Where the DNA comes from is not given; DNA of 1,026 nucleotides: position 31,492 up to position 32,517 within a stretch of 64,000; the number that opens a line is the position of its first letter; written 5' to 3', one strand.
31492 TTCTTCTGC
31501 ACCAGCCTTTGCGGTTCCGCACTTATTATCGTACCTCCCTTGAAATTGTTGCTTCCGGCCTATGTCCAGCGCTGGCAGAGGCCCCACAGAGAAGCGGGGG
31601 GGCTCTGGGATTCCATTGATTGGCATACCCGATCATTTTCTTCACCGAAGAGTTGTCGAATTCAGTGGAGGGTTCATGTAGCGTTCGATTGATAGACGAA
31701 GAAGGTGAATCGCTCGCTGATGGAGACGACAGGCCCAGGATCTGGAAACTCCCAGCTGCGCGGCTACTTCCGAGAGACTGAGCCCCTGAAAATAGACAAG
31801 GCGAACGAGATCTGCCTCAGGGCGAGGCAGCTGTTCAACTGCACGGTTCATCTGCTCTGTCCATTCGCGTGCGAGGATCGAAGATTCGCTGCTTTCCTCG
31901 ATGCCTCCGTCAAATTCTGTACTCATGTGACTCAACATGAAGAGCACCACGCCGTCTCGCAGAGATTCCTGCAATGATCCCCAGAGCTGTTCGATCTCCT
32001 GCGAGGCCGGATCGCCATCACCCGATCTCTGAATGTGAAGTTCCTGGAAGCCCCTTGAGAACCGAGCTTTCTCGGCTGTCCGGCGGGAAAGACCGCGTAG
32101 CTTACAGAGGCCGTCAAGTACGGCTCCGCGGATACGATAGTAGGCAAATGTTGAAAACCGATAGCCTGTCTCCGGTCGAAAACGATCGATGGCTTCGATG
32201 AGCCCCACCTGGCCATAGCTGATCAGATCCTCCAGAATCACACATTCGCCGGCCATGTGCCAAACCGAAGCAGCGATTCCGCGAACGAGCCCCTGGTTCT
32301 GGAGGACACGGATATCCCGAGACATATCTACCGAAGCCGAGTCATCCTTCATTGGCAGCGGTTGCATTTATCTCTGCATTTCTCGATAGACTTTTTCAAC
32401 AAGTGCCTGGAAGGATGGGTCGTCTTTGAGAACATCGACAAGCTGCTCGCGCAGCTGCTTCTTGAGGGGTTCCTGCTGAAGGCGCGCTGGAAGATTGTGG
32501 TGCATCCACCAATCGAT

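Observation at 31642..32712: Sigma-28 (FliA)-family sigma factor with a coupled upstream small protein (possible FlgM-like anti-sigma) at the head of the T3SS locus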

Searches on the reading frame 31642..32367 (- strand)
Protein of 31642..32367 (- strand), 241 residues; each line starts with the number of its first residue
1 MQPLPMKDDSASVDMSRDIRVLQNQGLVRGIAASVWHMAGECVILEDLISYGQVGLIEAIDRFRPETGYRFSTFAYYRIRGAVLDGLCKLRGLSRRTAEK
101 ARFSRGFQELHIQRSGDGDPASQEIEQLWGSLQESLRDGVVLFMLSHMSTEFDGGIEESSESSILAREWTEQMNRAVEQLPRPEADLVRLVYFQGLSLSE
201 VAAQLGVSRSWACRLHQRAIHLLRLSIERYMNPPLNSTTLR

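Call 5: search_protein_families(library=pfam, proteins=[window:31642-32367:-], max_evalue=0.1)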
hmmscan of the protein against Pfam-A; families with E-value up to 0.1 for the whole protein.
window:31642-32367:- (241 aa): 10 families
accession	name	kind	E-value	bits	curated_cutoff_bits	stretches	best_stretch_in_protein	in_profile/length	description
PF04542.20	Sigma70_r2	-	2.1e-12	47.1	24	1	23-88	4-66/71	Sigma-70 region 2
PF04545.22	Sigma70_r4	-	1.5e-10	40.8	24.1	1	177-224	2-49/50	Sigma-70, region 4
PF08281.18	Sigma70_r4_2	-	3.2e-07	30.3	25.7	1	172-210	3-41/54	Sigma-70, region 4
PF07638.17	Sigma70_ECF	-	5.9e-06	26.7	21.1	1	167-214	120-170/185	ECF sigma factor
PF13384.12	HTH_23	-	1.4e-05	25.2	24.6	1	189-218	12-40/50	Homeodomain-like domain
PF09339.16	HTH_IclR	-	0.021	15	22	1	194-215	17-38/52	IclR helix-turn-helix domain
PF12802.13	MarR_2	-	0.024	15.2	27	0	179-213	2-38/61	MarR family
PF13551.12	HTH_29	-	0.032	14.8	28.1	0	194-218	10-35/64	Winged helix-turn helix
PF12840.13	HTH_20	-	0.049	14.1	27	0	194-210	17-33/51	Helix-turn-helix domain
PF07750.17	GcrA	-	0.055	14.3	26.9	1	186-210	9-34/155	GcrA cell cycle regulator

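Call 6: search_protein_families(library=ncbifam, proteins=[window:31642-32367:-], max_evalue=0.1)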
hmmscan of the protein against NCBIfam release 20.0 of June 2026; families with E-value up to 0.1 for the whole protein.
window:31642-32367:- (241 aa): 81 families (the best 25 are shown)
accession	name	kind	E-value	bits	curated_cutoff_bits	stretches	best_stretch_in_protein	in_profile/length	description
TIGR02479.1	FliA_WhiG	subfamily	1.6e-31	109.8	189.6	1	26-225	7-221/224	FliA/WhiG family RNA polymerase sigma factor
TIGR02937.1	sigma70-ECF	superfamily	6.3e-27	94.2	42.9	1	22-224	8-162/165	sigma-70 family RNA polymerase sigma factor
NF005413.0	PRK06986.1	subfamily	4e-26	92.3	201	1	16-228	14-237/241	RNA polymerase sigma factor FliA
NF004935.0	PRK06288.1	equivalog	8.2e-25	87.9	343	1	17-227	35-262/270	RNA polymerase sigma factor WhiG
NF005809.0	PRK07670.1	equivalog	3.1e-22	79.3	326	1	43-229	51-252/255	FliA/WhiG family RNA polymerase sigma factor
NF005644.0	PRK07408.1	subfamily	1.9e-18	67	261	2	20-87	32-97/258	RNA polymerase sigma factor SigF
TIGR02980.1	SigBFG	subfamily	1.1e-14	54.7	234.35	1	21-225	9-224/227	SigB/SigF/SigG family RNA polymerase sigma factor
NF004572.0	PRK05911.1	equivalog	1.1e-14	54.5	378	2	24-101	32-109/257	RNA polymerase sigma factor sigma-28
TIGR02997.1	Sig70-cyanoRpoD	subfamily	1.5e-12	47.4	384.5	1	43-83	99-139/298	RNA polymerase sigma factor, RpoD/SigA family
TIGR02394.1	rpoS_proteo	equivalog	4.7e-11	42.7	378.7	1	23-87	54-115/285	RNA polymerase sigma factor RpoS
NF004207.0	PRK05657.1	equivalog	9.8e-11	41.6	394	1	22-83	96-154/329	RNA polymerase sigma factor RpoS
NF004471.0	PRK05803.1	subfamily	1.1e-10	41.2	252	2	16-84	51-116/235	RNA polymerase sporulation sigma factor SigK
NF005514.0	PRK07122.1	subfamily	1.1e-10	41.1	372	2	10-118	35-133/264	RNA polymerase sigma factor SigF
TIGR02393.1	RpoD_Cterm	equivalog_domain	2.2e-10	40.6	354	1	40-83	22-65/238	RNA polymerase sigma factor RpoD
TIGR02846.1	spore_sigmaK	equivalog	2.5e-10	40.3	298.65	1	17-84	50-114/227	RNA polymerase sporulation sigma factor SigK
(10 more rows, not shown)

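Call 8: find_homologous_proteins(query=window:31645-32367:-)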
Query window:31645-32367:- (241 aa): 369 proteins with E <= 0.001 among 1282 candidates; the best 120 are listed.
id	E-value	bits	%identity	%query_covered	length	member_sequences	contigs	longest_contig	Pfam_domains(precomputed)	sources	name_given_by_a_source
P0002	7.0e-150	515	100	98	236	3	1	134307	PF13384.13,PF07638.18,PF04545.23,PF04542.21,PF08281.19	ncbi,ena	-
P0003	2.5e-94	333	65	98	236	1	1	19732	PF04545.23,PF04542.21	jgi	-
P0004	1.9e-91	324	63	95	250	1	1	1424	PF04545.23,PF04542.21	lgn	-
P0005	3.3e-79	284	59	94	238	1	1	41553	PF04545.23,PF04542.21,PF08281.19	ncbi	ncbi:MAG: sigma-70 family RNA polymerase sigma factor [Acidobacteriota bacterium]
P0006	1.3e-77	278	58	94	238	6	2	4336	PF04545.23,PF04542.21,PF08281.19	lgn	-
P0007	2.0e-75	271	55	96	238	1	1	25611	PF04545.23,PF04542.21,PF08281.19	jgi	-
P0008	2.3e-73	265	53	97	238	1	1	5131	PF04545.23,PF04542.21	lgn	-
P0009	3.1e-73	264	55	94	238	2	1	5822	PF04545.23,PF04542.21,PF08281.19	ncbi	-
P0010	1.1e-72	262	54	94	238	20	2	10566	PF04545.23,PF04542.21,PF08281.19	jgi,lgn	jgi:RNA polymerase sigma factor for flagellar operon FliA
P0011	4.3e-65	238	50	99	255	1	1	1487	PF04545.23,PF04542.21,PF08281.19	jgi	jgi:RNA polymerase sigma factor for flagellar operon FliA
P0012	1.4e-34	138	39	86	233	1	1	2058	PF04545.23,PF04542.21,PF08281.19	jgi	jgi:RNA polymerase sigma factor FliA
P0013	1.7e-34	137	39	83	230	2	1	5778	PF04545.23,PF04542.21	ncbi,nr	ncbi:MAG: sigma-70 family RNA polymerase sigma factor [Planctomycetota bacterium]|nr:sigma-70 family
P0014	3.7e-34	136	39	85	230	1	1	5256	PF04545.23,PF04542.21,PF08281.19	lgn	-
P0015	6.8e-34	135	41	83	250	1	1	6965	PF04545.23,PF04542.21,PF08281.19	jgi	jgi:RNA polymerase sigma factor for flagellar operon FliA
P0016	9.9e-34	135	41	86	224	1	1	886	PF04545.23,PF04542.21,PF08281.19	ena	-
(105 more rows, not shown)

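Call 9: find_encoding_contigs(protein=P0003, flank=10000, max_places=3)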
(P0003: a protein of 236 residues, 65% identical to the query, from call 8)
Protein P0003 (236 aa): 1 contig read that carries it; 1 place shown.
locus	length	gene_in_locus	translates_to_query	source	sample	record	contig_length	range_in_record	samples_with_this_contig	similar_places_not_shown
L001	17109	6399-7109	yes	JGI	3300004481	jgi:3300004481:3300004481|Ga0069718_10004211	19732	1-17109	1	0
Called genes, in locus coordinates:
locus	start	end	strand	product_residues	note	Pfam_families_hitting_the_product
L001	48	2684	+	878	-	PF00930:DPPIV_N (faint), PF23381:Beta-prop_IFT122_1st (faint), PF26549:Tricorn_N, PF26550:Tricorn_2nd, PF07676:PD40 (weak), PF14684:Tricorn_C1, PF14685:PDZ_Tricorn, PF03572:Peptidase_S41, +1 more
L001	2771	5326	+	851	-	PF01564:Spermine_synth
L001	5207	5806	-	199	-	-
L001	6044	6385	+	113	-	-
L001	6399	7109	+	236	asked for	PF04542:Sigma70_r2, PF04545:Sigma70_r4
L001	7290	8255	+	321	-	-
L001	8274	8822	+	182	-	PF14559:TPR_19 (faint), PF23914:TPR_CcmH_CycH (faint), PF13431:TPR_17 (faint), PF13424:TPR_12 (faint), PF00515:TPR_1 (faint), PF13174:TPR_6 (faint), PF13181:TPR_8 (faint), PF07719:TPR_2 (weak), +4 more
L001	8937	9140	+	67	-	-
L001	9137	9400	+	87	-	-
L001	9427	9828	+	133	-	PF09613:HrpB1_HrpK (faint), PF13432:TPR_16 (faint), PF24575:TPR_Slam (weak), PF13424:TPR_12 (faint), PF07719:TPR_2 (faint), PF13428:TPR_14 (faint), PF12895:ANAPC3 (faint), PF14559:TPR_19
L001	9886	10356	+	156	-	PF09392:T3SS_needle_F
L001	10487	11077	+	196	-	PF13302:Acetyltransf_3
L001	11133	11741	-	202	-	PF13833:EF-hand_8 (faint), PF23564:EF-hand_FSTL1 (faint), PF00036:EF-hand_1 (faint), PF13405:EF-hand_6 (faint), PF13499:EF-hand_7 (weak), PF13202:EF-hand_5 (weak)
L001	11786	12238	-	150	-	-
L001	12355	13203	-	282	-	PF06177:QueT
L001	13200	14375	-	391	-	PF01820:Dala_Dala_lig_N, PF02222:ATP-grasp (weak), PF07478:Dala_Dala_lig_C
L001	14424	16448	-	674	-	PF07719:TPR_2 (faint), PF13174:TPR_6 (faint), PF01464:SLT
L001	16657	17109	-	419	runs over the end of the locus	-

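Call 10: find_encoding_contigs(protein=P0005, flank=10000, max_places=3)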
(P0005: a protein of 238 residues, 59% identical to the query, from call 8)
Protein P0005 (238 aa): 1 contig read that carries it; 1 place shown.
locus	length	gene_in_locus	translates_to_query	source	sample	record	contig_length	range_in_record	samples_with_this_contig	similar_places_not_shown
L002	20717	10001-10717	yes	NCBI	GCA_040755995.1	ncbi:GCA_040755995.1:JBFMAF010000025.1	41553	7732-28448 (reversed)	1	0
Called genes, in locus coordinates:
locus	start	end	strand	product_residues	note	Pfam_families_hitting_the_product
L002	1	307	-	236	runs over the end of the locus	PF01209:Ubie_methyltran, PF02353:CMAS, PF13489:Methyltransf_23, PF07021:MetW, PF13847:Methyltransf_31, PF08241:Methyltransf_11, PF08242:Methyltransf_12, PF13649:Methyltransf_25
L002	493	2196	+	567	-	PF02310:B12-binding, PF04055:Radical_SAM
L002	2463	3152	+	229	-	PF09335:VTT_dom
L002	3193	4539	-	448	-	PF00884:Sulfatase, PF01663:Phosphodiest (faint), PF16347:SGSH_C (weak)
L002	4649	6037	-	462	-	PF01565:FAD_binding_4, PF02913:FAD-oxidase_C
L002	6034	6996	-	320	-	PF01261:AP_endonuc_2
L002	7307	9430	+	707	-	PF00989:PAS (weak), PF00512:HisKA (weak), PF02518:HATPase_c, PF00072:Response_reg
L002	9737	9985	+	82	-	-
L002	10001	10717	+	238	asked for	PF04542:Sigma70_r2, PF08281:Sigma70_r4_2 (weak), PF04545:Sigma70_r4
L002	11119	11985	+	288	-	-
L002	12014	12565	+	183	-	PF23914:TPR_CcmH_CycH (faint), PF13431:TPR_17 (faint), PF07719:TPR_2 (faint), PF13176:TPR_7 (faint), PF13428:TPR_14 (faint), PF00515:TPR_1 (faint), PF14559:TPR_19 (weak), PF13432:TPR_16 (weak), +2 more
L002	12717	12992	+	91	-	-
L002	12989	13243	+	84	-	-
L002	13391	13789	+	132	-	PF09613:HrpB1_HrpK, PF24575:TPR_Slam (weak), PF13424:TPR_12 (faint), PF07719:TPR_2 (faint), PF13374:TPR_10 (faint), PF12895:ANAPC3 (weak), PF13432:TPR_16 (weak), PF14559:TPR_19, +2 more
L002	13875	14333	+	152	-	PF09392:T3SS_needle_F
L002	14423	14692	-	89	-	-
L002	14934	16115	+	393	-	PF00180:Iso_dh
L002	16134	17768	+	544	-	PF03571:Peptidase_M49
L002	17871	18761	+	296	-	PF00781:DAGK_cat, PF19279:YegS_C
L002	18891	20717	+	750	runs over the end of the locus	PF01833:TIG (weak), PF22842:Pel9A-like_beta_helix, PF00801:PKD, PF18911:PKD_4, PF07705:CARDB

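Call 11: find_encoding_contigs(protein=P0007, flank=10000, max_places=3)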
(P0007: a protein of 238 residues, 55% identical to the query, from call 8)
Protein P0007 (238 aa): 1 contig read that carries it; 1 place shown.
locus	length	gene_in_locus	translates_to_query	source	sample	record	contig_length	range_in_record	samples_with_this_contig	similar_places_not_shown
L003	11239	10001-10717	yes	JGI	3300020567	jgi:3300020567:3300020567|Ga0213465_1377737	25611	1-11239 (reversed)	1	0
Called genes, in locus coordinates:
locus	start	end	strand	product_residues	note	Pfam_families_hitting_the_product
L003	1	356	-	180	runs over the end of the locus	PF04390:LptE (weak)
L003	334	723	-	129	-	PF00072:Response_reg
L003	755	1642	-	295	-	PF01590:GAF, PF13185:GAF_2, PF13492:GAF_3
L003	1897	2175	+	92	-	-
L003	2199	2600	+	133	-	PF13717:Zn_ribbon_4 (faint)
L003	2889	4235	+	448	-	PF04413:Glycos_transf_N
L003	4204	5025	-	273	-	PF00459:Inositol_P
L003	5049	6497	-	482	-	PF00919:UPF0004, PF04055:Radical_SAM, PF01938:TRAM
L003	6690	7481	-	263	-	PF01066:CDP-OH_P_transf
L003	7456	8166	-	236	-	PF02666:PS_Dcarbxylase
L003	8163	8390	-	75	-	PF04325:DUF465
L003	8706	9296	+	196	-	-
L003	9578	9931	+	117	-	-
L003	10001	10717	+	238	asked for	PF04542:Sigma70_r2, PF08281:Sigma70_r4_2, PF04545:Sigma70_r4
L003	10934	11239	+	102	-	?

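Call 35: find_related_loci(query=A6, collection=genome_contigs, flank=10000)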
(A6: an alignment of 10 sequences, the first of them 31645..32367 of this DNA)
Query A6 (241 aa) in genome_contigs; peptide patterns used: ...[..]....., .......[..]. (x = any residue, [..] = any of these).
52 stretches matched a pattern; 41 encode a relative of the query (tblastn E <= 1e-3); 41 distinct loci.
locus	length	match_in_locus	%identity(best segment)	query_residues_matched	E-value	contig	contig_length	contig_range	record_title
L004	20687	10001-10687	59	15-241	1e-85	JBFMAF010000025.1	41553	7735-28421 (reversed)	MAG: Acidobacteriota bacterium isolate MAG131 MAG131_25, whole genome shotgun sequence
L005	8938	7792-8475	57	16-241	2e-79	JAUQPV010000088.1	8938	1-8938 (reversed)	MAG: Acidobacteriota bacterium isolate JZ-1.bins.94.201901 NODE_7111_length_8938_cov_1.991374, whole genome shotgun sequ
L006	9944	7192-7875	56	16-241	2e-77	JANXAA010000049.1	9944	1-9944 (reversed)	MAG: Acidobacteria bacterium isolate SKYB104 NODE_49_length_9944_cov_3.426675, whole genome shotgun sequence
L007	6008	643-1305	44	17-238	2e-56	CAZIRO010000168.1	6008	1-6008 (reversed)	MAG TPA_asm: uncultured Acidobacteriota bacterium isolate SRP163575_co2_49 genome assembly, contig: NODE_17667_length_60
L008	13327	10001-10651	34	25-240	2e-36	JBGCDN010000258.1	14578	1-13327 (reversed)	MAG: Planctomycetaceae bacterium isolate SGMAG-72 contig258, whole genome shotgun sequence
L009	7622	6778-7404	38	18-224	4e-35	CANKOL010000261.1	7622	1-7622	MAG: Sandaracinaceae bacterium isolate RH-9nov16-262 genome assembly, contig: RH-9nov16-C-C24967, whole genome shotgun s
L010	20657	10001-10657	36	12-228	6e-34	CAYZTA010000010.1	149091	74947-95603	MAG TPA_asm: uncultured Sandaracinus sp. isolate binchicken_co322_224 genome assembly, contig: NODE_171_length_149091_co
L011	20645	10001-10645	34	11-223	4e-33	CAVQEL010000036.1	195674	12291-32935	MAG: uncultured Planctomycetota bacterium isolate MFD02416.bin.2.111 genome assembly, contig: contig_54895, whole genome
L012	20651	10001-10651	34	18-229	5e-32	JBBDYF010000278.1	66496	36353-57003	MAG: Pirellulaceae bacterium isolate LejiaD_63_11 Lejia_D_792_length_66496_cov_7, whole genome shotgun sequence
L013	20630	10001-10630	33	16-223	5e-32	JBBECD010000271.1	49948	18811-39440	MAG: Planctomycetaceae bacterium isolate LejiaF_58_20 Lejia_F_993_length_49948_cov_12, whole genome shotgun sequence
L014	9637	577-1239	33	10-227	1e-31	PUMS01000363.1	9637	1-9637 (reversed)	MAG: Phycisphaeraceae bacterium isolate B1Sed10_221R1 B1-Sed10-C10177, whole genome shotgun sequence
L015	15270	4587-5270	36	11-229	1e-31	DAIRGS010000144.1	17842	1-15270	MAG TPA_asm: Tepidisphaeraceae bacterium isolate CTOTU41345 NODE_2211_length_17842_cov_5.066397, whole genome shotgun se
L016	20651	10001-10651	35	25-232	8e-31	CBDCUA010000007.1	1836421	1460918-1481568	MAG: Phycisphaeraceae bacterium isolate ab2f064c-c327-4047-8da2-9c7ef337f7e9 genome assembly, contig: contig_7, whole ge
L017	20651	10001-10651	35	25-232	7e-31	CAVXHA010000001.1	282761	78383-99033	MAG: uncultured Planctomycetota bacterium isolate MFD04463.bin.2.44 genome assembly, contig: contig_18949, whole genome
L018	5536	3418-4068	33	18-229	1e-30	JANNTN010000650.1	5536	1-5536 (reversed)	MAG: Anatilimnocola sp. isolate SOY_31_concoct_116 SOY_31_k141_638873, whole genome shotgun sequence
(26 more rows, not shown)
